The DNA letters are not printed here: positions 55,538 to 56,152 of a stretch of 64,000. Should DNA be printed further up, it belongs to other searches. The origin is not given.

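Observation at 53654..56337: nirS followed by an amicyanin-like cupredoxin in place of nirM, with an FNR/DNR box upstream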

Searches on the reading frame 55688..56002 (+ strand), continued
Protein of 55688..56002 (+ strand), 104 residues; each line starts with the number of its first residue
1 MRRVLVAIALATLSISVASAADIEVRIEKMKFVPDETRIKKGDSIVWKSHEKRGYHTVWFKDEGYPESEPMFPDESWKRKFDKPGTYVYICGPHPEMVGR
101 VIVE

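Call 24: search_protein_families(library=pfam, proteins=[L018:6939-8009:+, L018:8170-9894:-, L018:8122-9855:+, L018:10502-12490:+, L018:12514-13056:+, L015:8483-9706:+, L015:8918-9667:-, L015:10444-11430:-, L015:6275-7723:+, L015:11427-12140:-])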
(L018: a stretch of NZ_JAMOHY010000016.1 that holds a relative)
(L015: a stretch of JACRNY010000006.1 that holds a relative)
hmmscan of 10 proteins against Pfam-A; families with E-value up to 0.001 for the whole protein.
L018:6939-8009:+ (356 aa): 0 families

L018:8170-9894:- (574 aa): 0 families

L018:8122-9855:+ (577 aa): 6 families
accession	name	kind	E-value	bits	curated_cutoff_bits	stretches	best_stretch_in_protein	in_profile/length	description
PF00005.33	ABC_tran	-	2.7e-52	177.4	25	2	44-213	1-137/137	ABC transporter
PF13304.12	AAA_21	-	2.1e-14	54.7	27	0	183-244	236-303/304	AAA domain, putative AbiEii toxin, Type IV TA system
PF12848.13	ABC_tran_Xtn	-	2.3e-13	50.5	25.9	1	252-325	1-76/85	ABC transporter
PF02463.25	SMC_N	-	6.9e-07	29.3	40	0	181-243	133-201/220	RecF/RecN/SMC N terminal domain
PF13555.12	AAA_29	-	8.8e-05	22.6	27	0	370-388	22-39/61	P-loop containing region of AAA domain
PF01926.29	MMR_HSR1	-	0.00026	21.5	21.9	0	374-398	2-25/113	50S ribosome-binding GTPase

L018:10502-12490:+ (662 aa): 3 families
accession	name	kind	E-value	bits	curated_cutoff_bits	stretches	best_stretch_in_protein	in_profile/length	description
PF07228.17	SpoIIE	-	4.4e-22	79.4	25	1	465-661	3-191/192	Stage II sporulation protein E (SpoIIE)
PF00672.30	HAMP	-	3.5e-14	53.3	25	1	336-384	4-52/53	HAMP domain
PF02743.24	dCache_1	-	8.9e-11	42.2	45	1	111-297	74-239/240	Cache domain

L018:12514-13056:+ (180 aa): 1 family
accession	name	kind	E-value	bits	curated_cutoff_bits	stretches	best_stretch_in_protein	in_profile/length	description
PF19788.4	DUF6272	-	8.2e-41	139.2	26.6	1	41-173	1-133/134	Family of unknown function (DUF6272)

L015:8483-9706:+ (407 aa): 1 family
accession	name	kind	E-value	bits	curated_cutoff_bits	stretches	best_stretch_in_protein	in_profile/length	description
PF00909.26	Ammonium_transp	-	5.8e-89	299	23.2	1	19-399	2-398/399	Ammonium Transporter Family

L015:8918-9667:- (249 aa): 0 families

L015:10444-11430:- (328 aa): 9 families
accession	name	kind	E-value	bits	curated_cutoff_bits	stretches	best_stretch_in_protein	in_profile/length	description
PF12146.15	Hydrolase_4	-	1.5e-06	28.2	27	1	67-165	8-109/239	Serine aminopeptidase, S33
PF02089.21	Palm_thioest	-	3.3e-06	27.5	26.8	1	67-180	3-124/254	Palmitoyl protein thioesterase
PF12697.13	Abhydrolase_6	-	2.2e-05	25.7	26.3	1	67-156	2-85/217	Alpha/beta hydrolase family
PF00561.26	Abhydrolase_1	-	3.5e-05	24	25.8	1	67-140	4-84/245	alpha/beta hydrolase fold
PF05990.18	DUF900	-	7.2e-05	22.8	20.5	1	99-147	68-116/232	Alpha/beta hydrolase of unknown function (DUF900)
PF24096.1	DUF7379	-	7.6e-05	23.2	33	1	68-180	3-126/191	Domain of unknown function (DUF7379)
PF05057.20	DUF676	-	0.00023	21.2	20.3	1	67-174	9-133/217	Putative serine esterase (DUF676)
PF06259.18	Abhydrolase_8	-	0.0003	20.9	20.5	1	36-145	18-129/178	Alpha/beta hydrolase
PF08237.17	PE-PPE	-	0.00066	19.6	21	1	97-167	25-94/228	PE-PPE domain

L015:6275-7723:+ (482 aa): 1 family
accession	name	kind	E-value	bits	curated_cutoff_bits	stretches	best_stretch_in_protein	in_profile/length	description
PF00361.26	Proton_antipo_M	-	8.7e-76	255.4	21.5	1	124-418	1-293/294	NADH:quinone oxidoreductase/Mrp antiporter, TM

L015:11427-12140:- (237 aa): 1 family
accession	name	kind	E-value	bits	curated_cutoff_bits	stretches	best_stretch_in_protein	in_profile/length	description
PF04982.19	TM_HPP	-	2.4e-42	144.6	27.2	1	19-175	4-157/157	HPP, transmembrane region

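Call 31: predict_structure(alignment_id=A1)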
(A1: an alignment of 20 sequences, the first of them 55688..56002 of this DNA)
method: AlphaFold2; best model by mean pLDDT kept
length: 104 residues; sequences in the alignment: 20
mean_pLDDT: 90.0   pTM: 0.76
mean pLDDT of the five models: 90.0, 90.0, 89.3, 88.8, 87.5
residues with pLDDT >= 90: 84; 70-90: 2; 50-70: 18; < 50: 0
segments of 3 or more residues with pLDDT < 50: none
pLDDT, mean of each block of 10 residues (from residue 1): 58 61 97 98 98 97 95 98 97 97 97
secondary structure, 60 per line:
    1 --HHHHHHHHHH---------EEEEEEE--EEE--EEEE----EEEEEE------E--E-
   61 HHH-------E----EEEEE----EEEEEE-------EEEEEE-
elements in order: H3-12 E22-28 E31-33 E36-39 E44-49 E76-80 E85-90 E98-103
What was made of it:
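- On Type-1 (blue) copper cupredoxin, plastocyanin/azurin superfamily (Pfam PF00127): AlphaFold2 model with pLDDT 90 and seven strands (call 31).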

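Call 34: fold_search(model_id=the predicted structure, library=pdb)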
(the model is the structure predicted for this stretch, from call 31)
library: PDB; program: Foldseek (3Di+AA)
matches with E <= 10: 1345; with E <= 0.001: 315
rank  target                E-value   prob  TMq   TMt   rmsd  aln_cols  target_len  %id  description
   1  1id2_A                2.3e-09  1.00  0.74  0.73   2.5        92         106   39  CRYSTAL STRUCTURE OF AMICYANIN FROM PARACOCCUS VERSUTUS (THIOBACILLUS VERSUTUS) (released 2001-04-11)
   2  1sf3                  3.8e-09  1.00  0.70  0.69   3.1        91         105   33  Structure of the reduced form of the P94A mutant of amicyanin (released 2004-07-27)
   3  2idq                  4.5e-09  1.00  0.73  0.72   4.4        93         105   34  Structure of M98A mutant of amicyanin, Cu(II) (released 2007-03-13)
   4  2gb2                  4.8e-09  1.00  0.76  0.75   4.0        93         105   36  The P52G mutant of amicyanin in the Cu(II) state. (released 2006-08-01)
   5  2qdv                  9.9e-09  1.00  0.76  0.75   3.9        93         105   36  Structure of the Cu(II) form of the M51A mutant of amicyanin (released 2007-12-11)
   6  1sfd_A                1.1e-08  1.00  0.73  0.72   4.5        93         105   34  oxidized form of amicyanin mutant P94F (released 2004-07-27)
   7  4p5r                  1.5e-08  1.00  0.72  0.72   4.2        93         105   35  Structure of oxidized W45Y mutant of amicyanin (released 2014-04-23)
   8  2idt                  1.6e-08  1.00  0.71  0.71   4.2        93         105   34  Structure of M98Q mutant of amicyanin, Cu(II) (released 2007-03-13)
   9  3ie9                  1.9e-08  1.00  0.75  0.74   1.1        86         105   35  Structure of oxidized M98L mutant of amicyanin (released 2009-10-06)
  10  3rym_A                2.4e-08  1.00  0.72  0.72   4.4        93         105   34  Structure of Oxidized M98K mutant of Amicyanin (released 2011-11-23)
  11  1aaj                  3.1e-08  1.00  0.74  0.73   3.9        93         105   35  CRYSTAL STRUCTURE ANALYSIS OF AMICYANIN AND APOAMICYANIN FROM PARACOCCUS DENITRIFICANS AT 2.0 ANGSTROMS AND 1.8 ANGSTROM (released 1993-10-31)
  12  2w88_A                3.5e-08  1.00  0.70  0.68   2.6       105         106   28  Plastocyanin variant with N-terminal Methionine - open structure (released 2009-10-27)
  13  4r0o_A                3.7e-08  1.00  0.69  0.68   2.3       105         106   27  Crystal structure of PEGylated plastocyanin at 4.2 A resolution (released 2015-10-07)
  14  3ply_A                4.0e-08  1.00  0.75  0.75   1.2        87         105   34  Structure of Oxidized P96G Mutant of Amicyanin (released 2011-02-09)
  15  6hbe_A                5.4e-08  1.00  0.65  0.17   4.6        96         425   26  Cu-containing nitrite reductase (NirK) from Thermus scotoductus SA-01 (released 2019-01-23)
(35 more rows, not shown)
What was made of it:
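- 55688..56002 (+): nir-linked type-1 copper cupredoxin: 104-aa precursor with a predicted signal peptide ending VASA|AD, 84-aa mature protein, ligands His56, Cys91, His94, Met97. AlphaFold2 pLDDT 90, and the best fold match is amicyanin 1id2 at TM 0.74 (calls 31, 34).
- On Type-1 (blue) copper cupredoxin, plastocyanin/azurin superfamily (Pfam PF00127): Foldseek top hits are amicyanin and plastocyanin, TM 0.70-0.76, probability 1.00 (call 34).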

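Call 59: search_protein_representatives(alignment_id=A1)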
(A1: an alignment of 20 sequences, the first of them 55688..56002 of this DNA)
Query: 20 sequences, 103 profile positions. Proteins with E-value up to 0.001 (for the whole library): 34020; up to 1e-10: 6900; up to 1e-30: 222. The best 150 are listed.
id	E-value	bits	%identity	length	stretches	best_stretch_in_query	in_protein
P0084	2.0e-120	409.9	-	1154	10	21-102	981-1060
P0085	8.7e-94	324.3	-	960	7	10-102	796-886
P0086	5.6e-93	321.7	-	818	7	13-102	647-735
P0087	3.2e-92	319.3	-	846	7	14-102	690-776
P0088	3.1e-91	316.1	-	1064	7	12-102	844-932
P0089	3.2e-90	312.9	-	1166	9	21-102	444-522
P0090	3.5e-88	306.3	-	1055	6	20-102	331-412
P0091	5.8e-88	305.6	-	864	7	21-103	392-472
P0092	6.9e-87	302.2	-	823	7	18-102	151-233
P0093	9.8e-86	298.5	-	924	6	20-102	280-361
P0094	2.8e-85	297.0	-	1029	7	7-103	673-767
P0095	2.6e-83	290.7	-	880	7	11-102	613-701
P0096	2.7e-81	284.2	-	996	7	19-102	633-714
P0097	1.8e-80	281.5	-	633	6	23-102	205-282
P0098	1.9e-80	281.5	-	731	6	23-102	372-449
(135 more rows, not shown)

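Call 63: search_dna_similar(query=window:55688-56002:+, collection=plasmids, mode=protein, max_evalue=1e-8, max_rows=15)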
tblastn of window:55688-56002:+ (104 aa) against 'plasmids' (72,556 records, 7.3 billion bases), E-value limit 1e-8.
Records with a match: 7; places in all: 7; records where one place covers at least 80% of the query: 4.
Best place of each record, by identity: <60% 7.
By first word of the organism name: Ruegeria 3; Methylobacterium 1; Azospirillum 1; Paracoccus 1; Candidatus 1.
By predicted mobility (MOB-suite, as given by PLSDB): non-mobilizable 5; conjugative 1; mobilizable 1.
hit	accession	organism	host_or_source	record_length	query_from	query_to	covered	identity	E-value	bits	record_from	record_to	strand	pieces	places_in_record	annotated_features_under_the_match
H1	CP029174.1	Methylobacterium sp. DM1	-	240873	18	104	84%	45.1%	3e-13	71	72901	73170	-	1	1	amicyanin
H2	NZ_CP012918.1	Azospirillum brasilense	Digitaria eriantha,microbe,root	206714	20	104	82%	45.9%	2e-15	77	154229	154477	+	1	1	plastocyanin/azurin family copper-binding protein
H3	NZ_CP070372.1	Paracoccus methylovorus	whole organism,grassland soil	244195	2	104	99%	35.4%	2e-9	60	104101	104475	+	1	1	amicyanin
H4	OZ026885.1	Candidatus Methylocalor cossyra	-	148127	4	104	97%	35.3%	7e-10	61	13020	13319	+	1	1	Cupredoxin_1 domain-containing protein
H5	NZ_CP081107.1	Ruegeria sp. B32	-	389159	25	104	77%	42.2%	1e-11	66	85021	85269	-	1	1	plastocyanin/azurin family copper-binding protein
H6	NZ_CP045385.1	Ruegeria sp. THAF33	pure culture,Surface of a polyethylene ...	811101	25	104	77%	41.0%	4e-12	67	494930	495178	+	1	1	plastocyanin/azurin family copper-binding protein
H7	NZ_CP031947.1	Ruegeria sp. AD91A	-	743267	25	104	77%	41.0%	1e-11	66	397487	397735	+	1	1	plastocyanin/azurin family copper-binding protein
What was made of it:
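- Tried and rejected: A search of the plasmid collection gave only distant homologues, at most 46% identity (call 63).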

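Call 64: get_annotated_region(hit=H2, flank=7000)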
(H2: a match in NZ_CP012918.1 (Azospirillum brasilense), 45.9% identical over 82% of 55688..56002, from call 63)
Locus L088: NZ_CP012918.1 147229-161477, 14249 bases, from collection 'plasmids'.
description: Azospirillum brasilense strain Sp 7 plasmid ABSP7_p4, complete sequence
organism: Azospirillum brasilense (NCBI taxid 192)
taxonomy: Bacteria; Pseudomonadota; Alphaproteobacteria; Rhodospirillales; Azospirillaceae; Azospirillum; Azospirillum brasilense
host: -; source: Digitaria eriantha,microbe,root; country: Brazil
typing (MOB-suite, as given by PLSDB): non-mobilizable
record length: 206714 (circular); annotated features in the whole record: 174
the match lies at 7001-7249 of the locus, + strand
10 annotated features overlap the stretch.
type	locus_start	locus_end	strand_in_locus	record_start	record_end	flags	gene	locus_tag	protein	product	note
CDS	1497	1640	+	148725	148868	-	-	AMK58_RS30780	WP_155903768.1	hypothetical protein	-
CDS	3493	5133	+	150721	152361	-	-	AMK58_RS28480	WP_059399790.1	cytochrome D1 domain-containing protein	-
CDS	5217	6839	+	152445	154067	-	-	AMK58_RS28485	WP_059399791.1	NapC/NirT family cytochrome c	-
CDS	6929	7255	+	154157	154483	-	-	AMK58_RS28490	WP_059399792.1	plastocyanin/azurin family copper-binding protein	-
CDS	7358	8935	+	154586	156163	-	-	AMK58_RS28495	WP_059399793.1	cytochrome D1 domain-containing protein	-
CDS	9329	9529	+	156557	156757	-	-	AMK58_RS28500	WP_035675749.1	hypothetical protein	-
CDS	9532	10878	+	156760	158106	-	tcuA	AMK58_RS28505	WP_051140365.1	FAD-dependent tricarballylate dehydrogenase TcuA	-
CDS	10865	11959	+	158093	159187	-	tcuB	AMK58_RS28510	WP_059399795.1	tricarballylate utilization 4Fe-4S protein TcuB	-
CDS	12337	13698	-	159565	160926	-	-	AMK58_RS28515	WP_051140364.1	4Fe-4S binding protein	-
CDS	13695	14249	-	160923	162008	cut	-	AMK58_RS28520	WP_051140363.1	FTR1 family protein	-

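Call 65: get_annotated_region(hit=H6, flank=7000)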
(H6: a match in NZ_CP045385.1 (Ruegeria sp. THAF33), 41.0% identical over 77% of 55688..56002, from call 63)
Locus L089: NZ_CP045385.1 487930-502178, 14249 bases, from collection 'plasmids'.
description: Ruegeria sp. THAF33 plasmid pTHAF33_a, complete sequence
organism: Ruegeria sp. THAF33 (NCBI taxid 2587853)
taxonomy: Bacteria; Pseudomonadota; Alphaproteobacteria; Rhodobacterales; Roseobacteraceae; Ruegeria; Ruegeria sp. THAF33
host: -; source: pure culture,Surface of a polyethylene microplastic particle present in tank 6 of a marine aquarium ...; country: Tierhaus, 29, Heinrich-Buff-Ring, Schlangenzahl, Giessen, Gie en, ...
typing (MOB-suite, as given by PLSDB): non-mobilizable
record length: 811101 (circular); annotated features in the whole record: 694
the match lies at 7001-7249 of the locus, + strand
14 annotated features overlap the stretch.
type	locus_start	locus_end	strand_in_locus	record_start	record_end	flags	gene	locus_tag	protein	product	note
CDS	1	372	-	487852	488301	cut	-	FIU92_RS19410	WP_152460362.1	cytochrome c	-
CDS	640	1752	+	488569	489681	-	-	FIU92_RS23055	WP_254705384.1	Hint domain-containing protein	-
CDS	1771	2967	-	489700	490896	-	-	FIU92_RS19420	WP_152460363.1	NnrS family protein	-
CDS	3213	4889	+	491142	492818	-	-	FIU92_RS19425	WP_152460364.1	cytochrome D1 domain-containing protein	-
CDS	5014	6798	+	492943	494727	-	-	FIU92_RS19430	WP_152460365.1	NapC/NirT family cytochrome c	-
CDS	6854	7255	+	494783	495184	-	-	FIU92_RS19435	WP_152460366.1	plastocyanin/azurin family copper-binding protein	-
CDS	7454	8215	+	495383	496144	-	cobA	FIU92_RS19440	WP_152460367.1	uroporphyrinogen-III C-methyltransferase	GO:0019354 - siroheme biosynthetic process [Evidence IEA]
CDS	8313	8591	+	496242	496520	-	-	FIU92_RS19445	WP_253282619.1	cytochrome c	-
CDS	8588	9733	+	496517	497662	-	-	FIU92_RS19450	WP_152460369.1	cytochrome D1 domain-containing protein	-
CDS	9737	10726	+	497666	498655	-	-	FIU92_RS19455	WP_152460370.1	AsnC family transcriptional regulator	-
CDS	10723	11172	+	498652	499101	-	-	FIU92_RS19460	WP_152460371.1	AsnC family transcriptional regulator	-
CDS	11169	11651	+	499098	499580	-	-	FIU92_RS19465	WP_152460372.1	AsnC family transcriptional regulator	-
CDS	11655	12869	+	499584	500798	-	nirJ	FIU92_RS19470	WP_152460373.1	heme d1 biosynthesis radical SAM protein NirJ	GO:0006783 - heme biosynthetic process [Evidence IEA]; GO:0046500 - S-adenosylmethionine metabolic process [Evidence ...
CDS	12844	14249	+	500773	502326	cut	-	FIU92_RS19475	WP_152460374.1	nitrite reductase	-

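Call 66: search_protein_families(library=pfam, proteins=[L089:5014-6798:+, L088:5217-6839:+, L059:8476-9066:+, L059:9127-9951:+, L007:9161-9994:+, L089:6854-7255:+, L088:6929-7255:+], max_evalue=0.001)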
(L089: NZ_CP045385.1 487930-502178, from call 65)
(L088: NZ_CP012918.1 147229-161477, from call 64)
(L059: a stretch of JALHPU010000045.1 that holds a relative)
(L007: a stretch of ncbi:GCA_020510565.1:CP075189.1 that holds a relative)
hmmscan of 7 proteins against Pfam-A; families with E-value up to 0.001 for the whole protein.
L089:5014-6798:+ (594 aa): 5 families
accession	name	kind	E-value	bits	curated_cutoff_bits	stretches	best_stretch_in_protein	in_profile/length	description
PF03264.19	Cytochrom_NNT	-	4.2e-69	232.2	24.1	1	25-184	12-170/174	NapC/NirT cytochrome c family, N-terminal region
PF09459.16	EB_dh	-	6.7e-34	118.4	33.3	1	283-574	5-235/236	Ethylbenzene dehydrogenase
PF14522.11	Cytochrome_C7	-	2.5e-06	27.7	24.8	0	138-185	12-55/67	Cytochrome c7 and related cytochrome c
PF14537.11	Cytochrom_c3_2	-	0.00019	22.3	25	0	129-181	16-67/79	Cytochrome c3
PF09699.15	Paired_CXXCH_1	-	0.00024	21.2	20.6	0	139-180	6-38/41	Doubled CXXCH motif (Paired_CXXCH_1)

L088:5217-6839:+ (540 aa): 6 families
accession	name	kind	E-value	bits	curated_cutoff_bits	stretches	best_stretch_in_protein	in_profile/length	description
PF03264.19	Cytochrom_NNT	-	6.6e-74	247.8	24.1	1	23-184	12-172/174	NapC/NirT cytochrome c family, N-terminal region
PF09459.16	EB_dh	-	2.1e-35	123.3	33.3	1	245-521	2-236/236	Ethylbenzene dehydrogenase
PF22113.1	Mtrc-MtrF_II-IV_dom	-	1.4e-07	31.6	30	1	48-192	7-143/176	Outer membrane cytochrome MtrC/MtrF-like, domains II/IV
PF14522.11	Cytochrome_C7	-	1.1e-06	28.8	24.8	0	136-182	12-54/67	Cytochrome c7 and related cytochrome c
PF14537.11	Cytochrom_c3_2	-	1.7e-05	25.6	25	0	42-85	21-65/79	Cytochrome c3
PF02085.21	Cytochrom_CIII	-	0.00058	20.6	22.9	0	42-88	41-86/101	Class III cytochrome C family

L059:8476-9066:+ (196 aa): 6 families
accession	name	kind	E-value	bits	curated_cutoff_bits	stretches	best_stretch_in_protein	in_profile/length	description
PF03264.19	Cytochrom_NNT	-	1.7e-77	259.5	24.1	1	16-188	2-173/174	NapC/NirT cytochrome c family, N-terminal region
PF22113.1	Mtrc-MtrF_II-IV_dom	-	2.5e-06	27.6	30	1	51-190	7-138/176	Outer membrane cytochrome MtrC/MtrF-like, domains II/IV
PF14537.11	Cytochrom_c3_2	-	1.2e-05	26.2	25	0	134-181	20-66/79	Cytochrome c3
PF02085.21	Cytochrom_CIII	-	1.2e-05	26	22.9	0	137-188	43-91/101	Class III cytochrome C family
PF14522.11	Cytochrome_C7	-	6.8e-05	23.1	24.8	0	139-185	12-54/67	Cytochrome c7 and related cytochrome c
PF09699.15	Paired_CXXCH_1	-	0.00023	21.2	20.6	0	171-194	5-28/41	Doubled CXXCH motif (Paired_CXXCH_1)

L059:9127-9951:+ (274 aa): 2 families
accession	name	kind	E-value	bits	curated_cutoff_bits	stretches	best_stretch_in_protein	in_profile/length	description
PF09459.16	EB_dh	-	5.3e-22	79.4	33.3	1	94-256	24-236/236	Ethylbenzene dehydrogenase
PF14522.11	Cytochrome_C7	-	0.00041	20.5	24.8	0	50-77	27-54/67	Cytochrome c7 and related cytochrome c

L007:9161-9994:+ (277 aa): 1 family
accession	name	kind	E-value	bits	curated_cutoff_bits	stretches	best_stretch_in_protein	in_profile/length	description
PF09459.16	EB_dh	-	7.9e-27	95.2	33.3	2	25-206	1-139/236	Ethylbenzene dehydrogenase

L089:6854-7255:+ (133 aa): 2 families
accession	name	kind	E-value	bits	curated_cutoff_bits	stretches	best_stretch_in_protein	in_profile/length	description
PF00127.26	Copper-bind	-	1.6e-07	32.1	21.2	1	55-132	12-99/99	Copper binding proteins, plastocyanin/azurin family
PF13473.12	Cupredoxin_1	-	1.3e-05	25.6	27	1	39-131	13-104/104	Cupredoxin-like domain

L088:6929-7255:+ (108 aa): 2 families
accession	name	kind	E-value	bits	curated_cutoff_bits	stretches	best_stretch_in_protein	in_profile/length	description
PF00127.26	Copper-bind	-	2.3e-09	38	21.2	1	28-107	5-99/99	Copper binding proteins, plastocyanin/azurin family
PF13473.12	Cupredoxin_1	-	6.7e-07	29.7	27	1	23-106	18-104/104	Cupredoxin-like domain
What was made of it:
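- In Ruegeria and Azospirillum plasmids, NirT and EB_dh are fused into one protein directly upstream of a distant homologue of the cupredoxin, next to nirS (calls 63-66). NirT::EB_dh fusions lie next to the cupredoxin (call 66).
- Tried and rejected: Two of them proved useful for context (calls 64-66).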
